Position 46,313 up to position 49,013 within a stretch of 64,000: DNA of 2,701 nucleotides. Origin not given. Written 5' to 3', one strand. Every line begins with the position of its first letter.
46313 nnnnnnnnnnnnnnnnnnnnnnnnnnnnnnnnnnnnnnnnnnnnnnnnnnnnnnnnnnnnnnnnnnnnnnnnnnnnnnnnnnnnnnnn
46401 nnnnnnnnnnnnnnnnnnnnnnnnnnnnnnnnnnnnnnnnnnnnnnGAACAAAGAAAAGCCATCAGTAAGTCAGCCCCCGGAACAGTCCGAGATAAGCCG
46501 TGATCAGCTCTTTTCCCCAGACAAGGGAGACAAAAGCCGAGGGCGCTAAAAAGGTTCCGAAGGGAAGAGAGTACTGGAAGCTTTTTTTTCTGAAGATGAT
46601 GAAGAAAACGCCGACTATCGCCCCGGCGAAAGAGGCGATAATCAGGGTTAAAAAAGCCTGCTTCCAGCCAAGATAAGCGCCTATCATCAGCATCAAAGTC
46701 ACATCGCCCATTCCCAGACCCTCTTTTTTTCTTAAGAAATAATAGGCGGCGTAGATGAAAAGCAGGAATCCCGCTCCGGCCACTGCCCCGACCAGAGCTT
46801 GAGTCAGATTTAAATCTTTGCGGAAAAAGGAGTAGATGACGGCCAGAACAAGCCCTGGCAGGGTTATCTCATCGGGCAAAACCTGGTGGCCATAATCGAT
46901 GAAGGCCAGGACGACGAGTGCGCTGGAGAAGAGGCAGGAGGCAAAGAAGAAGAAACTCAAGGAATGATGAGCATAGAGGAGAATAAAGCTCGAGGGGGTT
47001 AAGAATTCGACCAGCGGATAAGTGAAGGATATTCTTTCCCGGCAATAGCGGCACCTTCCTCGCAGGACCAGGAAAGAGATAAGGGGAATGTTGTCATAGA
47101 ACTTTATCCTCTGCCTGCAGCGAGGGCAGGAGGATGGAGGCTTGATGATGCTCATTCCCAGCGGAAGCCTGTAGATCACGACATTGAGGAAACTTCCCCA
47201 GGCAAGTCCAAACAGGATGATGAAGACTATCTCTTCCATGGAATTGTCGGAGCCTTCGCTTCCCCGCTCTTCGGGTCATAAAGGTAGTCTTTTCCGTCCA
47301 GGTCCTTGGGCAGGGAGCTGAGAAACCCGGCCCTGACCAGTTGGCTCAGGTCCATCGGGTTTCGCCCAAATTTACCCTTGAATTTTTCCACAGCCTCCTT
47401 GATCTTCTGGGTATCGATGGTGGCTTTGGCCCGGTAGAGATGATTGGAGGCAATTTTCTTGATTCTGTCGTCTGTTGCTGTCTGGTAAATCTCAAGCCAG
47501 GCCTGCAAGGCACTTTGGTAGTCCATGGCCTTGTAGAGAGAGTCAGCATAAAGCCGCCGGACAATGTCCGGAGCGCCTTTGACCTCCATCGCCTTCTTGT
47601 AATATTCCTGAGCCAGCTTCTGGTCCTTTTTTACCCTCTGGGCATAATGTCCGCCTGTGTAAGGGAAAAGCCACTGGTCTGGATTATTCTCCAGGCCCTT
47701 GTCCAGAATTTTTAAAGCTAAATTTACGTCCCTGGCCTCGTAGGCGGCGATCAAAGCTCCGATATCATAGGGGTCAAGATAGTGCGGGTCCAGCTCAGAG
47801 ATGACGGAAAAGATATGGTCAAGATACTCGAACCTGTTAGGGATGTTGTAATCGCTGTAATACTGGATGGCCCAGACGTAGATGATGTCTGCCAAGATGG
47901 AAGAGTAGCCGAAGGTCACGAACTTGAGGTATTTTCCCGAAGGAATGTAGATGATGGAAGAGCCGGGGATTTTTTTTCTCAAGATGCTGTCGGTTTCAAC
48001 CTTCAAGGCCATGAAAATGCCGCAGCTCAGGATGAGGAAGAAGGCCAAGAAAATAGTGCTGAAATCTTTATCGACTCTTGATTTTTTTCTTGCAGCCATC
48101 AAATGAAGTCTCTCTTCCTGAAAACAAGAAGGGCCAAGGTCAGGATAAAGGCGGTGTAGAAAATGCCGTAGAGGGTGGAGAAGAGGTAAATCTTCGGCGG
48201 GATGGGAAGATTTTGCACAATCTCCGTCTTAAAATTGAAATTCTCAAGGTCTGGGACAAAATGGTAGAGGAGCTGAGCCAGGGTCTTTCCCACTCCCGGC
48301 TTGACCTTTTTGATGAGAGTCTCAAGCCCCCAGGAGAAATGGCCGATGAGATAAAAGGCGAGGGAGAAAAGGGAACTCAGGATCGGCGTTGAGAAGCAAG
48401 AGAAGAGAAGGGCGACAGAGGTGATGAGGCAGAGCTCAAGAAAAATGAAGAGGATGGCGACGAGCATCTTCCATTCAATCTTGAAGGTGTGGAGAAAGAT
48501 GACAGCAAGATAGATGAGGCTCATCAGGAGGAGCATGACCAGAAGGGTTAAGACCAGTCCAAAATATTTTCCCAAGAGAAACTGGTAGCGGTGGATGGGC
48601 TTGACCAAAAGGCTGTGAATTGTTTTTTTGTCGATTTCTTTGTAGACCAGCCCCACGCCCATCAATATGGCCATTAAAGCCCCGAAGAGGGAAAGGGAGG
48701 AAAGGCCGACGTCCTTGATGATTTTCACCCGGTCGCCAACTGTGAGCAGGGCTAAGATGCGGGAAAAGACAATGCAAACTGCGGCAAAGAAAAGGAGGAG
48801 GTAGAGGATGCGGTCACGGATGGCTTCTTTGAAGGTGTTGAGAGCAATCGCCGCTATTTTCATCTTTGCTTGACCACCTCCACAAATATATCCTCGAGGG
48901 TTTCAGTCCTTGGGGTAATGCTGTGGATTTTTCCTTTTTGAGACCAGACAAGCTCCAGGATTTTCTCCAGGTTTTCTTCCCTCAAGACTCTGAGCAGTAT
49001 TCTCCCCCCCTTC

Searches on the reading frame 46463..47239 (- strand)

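Call 78: search_protein_families(library=pfam, proteins=[window:46463-47239:-], max_evalue=0.0001)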
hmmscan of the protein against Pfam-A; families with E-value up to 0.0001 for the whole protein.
window:46463-47239:- (258 aa): 2 families
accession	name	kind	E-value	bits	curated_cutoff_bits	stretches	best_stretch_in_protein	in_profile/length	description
PF06750.18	A24_N_bact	-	1.2e-34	118.7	23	1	9-91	1-83/84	Bacterial Peptidase A24 N-terminal domain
PF01478.23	Peptidase_A24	-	1.2e-21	77.5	26.5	1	102-211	1-104/104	Type IV leader peptidase family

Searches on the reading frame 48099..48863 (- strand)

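Call 78: search_protein_families(library=pfam, proteins=[window:48099-48863:-], max_evalue=0.0001)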
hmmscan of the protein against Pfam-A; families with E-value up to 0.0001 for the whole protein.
window:48099-48863:- (254 aa): 2 families
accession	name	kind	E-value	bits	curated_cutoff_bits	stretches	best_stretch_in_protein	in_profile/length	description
PF12679.13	ABC2_membrane_2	-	4.3e-15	56.2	27.2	1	7-252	4-282/283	ABC-2 family transporter protein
PF12730.13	ABC2_membrane_4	-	1.6e-08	35.2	27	1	18-175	13-176/179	ABC-2 family transporter protein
